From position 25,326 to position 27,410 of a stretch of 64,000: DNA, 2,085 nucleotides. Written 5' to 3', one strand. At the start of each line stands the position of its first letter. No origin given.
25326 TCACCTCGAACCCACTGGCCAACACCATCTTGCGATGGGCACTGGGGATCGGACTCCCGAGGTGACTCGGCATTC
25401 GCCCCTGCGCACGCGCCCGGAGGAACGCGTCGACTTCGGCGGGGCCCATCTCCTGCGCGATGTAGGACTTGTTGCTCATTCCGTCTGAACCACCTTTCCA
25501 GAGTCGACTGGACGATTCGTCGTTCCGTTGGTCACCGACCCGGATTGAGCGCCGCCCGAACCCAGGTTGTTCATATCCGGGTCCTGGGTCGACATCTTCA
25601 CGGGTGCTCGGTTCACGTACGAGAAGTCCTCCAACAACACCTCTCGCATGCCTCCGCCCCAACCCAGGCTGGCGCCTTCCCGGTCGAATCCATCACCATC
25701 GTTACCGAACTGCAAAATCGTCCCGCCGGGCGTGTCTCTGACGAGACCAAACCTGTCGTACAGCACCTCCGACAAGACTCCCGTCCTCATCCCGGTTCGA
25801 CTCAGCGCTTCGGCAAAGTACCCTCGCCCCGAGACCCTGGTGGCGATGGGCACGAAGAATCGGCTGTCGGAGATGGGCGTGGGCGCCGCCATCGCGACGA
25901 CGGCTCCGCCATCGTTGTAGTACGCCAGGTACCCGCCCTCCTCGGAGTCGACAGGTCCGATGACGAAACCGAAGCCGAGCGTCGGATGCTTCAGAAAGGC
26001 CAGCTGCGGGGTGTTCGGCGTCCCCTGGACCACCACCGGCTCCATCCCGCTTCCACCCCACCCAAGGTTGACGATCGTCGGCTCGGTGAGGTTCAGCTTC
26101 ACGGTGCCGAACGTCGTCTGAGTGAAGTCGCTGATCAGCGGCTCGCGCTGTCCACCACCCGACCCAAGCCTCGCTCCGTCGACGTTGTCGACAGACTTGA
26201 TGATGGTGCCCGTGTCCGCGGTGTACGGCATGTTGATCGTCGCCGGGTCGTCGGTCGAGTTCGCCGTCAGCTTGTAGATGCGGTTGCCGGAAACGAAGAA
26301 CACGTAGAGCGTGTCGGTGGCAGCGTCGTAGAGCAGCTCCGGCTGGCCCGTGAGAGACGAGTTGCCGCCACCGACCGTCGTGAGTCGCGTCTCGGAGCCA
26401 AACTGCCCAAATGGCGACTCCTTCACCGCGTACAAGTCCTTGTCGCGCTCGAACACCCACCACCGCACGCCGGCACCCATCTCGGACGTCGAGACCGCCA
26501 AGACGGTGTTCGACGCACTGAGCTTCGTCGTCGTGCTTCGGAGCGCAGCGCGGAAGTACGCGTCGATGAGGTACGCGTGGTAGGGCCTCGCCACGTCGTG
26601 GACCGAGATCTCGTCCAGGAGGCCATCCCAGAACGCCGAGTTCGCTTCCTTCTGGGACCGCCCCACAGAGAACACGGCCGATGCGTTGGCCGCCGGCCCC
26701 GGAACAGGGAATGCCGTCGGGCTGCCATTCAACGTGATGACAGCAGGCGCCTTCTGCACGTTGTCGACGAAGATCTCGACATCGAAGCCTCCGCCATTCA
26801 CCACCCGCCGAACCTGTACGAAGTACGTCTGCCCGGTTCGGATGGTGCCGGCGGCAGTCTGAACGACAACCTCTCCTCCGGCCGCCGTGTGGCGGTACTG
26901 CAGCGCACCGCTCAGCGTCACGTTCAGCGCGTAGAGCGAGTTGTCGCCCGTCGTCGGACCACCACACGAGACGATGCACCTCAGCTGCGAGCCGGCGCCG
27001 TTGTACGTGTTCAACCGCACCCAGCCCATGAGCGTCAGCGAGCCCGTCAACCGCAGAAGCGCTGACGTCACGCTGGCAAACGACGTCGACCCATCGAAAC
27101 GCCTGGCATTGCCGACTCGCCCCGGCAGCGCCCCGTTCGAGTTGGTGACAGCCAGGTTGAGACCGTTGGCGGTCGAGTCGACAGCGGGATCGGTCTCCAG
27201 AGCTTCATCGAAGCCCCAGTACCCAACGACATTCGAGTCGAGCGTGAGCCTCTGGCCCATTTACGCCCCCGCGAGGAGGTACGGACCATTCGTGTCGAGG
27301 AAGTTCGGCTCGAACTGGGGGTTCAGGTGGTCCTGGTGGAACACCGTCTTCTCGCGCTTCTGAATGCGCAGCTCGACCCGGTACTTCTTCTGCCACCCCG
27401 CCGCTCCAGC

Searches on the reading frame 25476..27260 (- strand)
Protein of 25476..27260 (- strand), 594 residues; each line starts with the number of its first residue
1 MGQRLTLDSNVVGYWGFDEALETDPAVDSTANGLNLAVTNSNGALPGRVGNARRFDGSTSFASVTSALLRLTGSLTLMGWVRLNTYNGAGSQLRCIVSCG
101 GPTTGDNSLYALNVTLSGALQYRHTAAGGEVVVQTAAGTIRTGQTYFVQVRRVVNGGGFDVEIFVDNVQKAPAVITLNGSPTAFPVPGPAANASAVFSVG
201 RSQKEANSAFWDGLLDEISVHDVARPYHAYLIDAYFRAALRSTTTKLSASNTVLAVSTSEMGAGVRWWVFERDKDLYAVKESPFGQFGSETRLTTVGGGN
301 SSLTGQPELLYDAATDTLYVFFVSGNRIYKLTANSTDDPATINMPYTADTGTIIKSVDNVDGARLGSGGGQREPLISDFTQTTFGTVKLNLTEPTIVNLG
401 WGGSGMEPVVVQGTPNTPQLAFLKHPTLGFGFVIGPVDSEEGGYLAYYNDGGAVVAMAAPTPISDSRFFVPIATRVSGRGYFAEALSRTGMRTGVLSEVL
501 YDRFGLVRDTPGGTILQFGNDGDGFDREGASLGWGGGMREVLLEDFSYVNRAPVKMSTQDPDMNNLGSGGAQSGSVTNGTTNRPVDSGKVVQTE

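Call 19: search_protein_families(library=pfam, proteins=[window:25476-27260:-], max_evalue=0.01)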
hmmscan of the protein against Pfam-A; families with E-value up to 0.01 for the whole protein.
window:25476-27260:- (594 aa): 1 family
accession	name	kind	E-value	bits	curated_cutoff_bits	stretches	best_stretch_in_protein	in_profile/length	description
PF13385.13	Laminin_G_3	-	1.5e-08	35.3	27.6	1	56-225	1-145/151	Concanavalin A-like lectin/glucanases superfamily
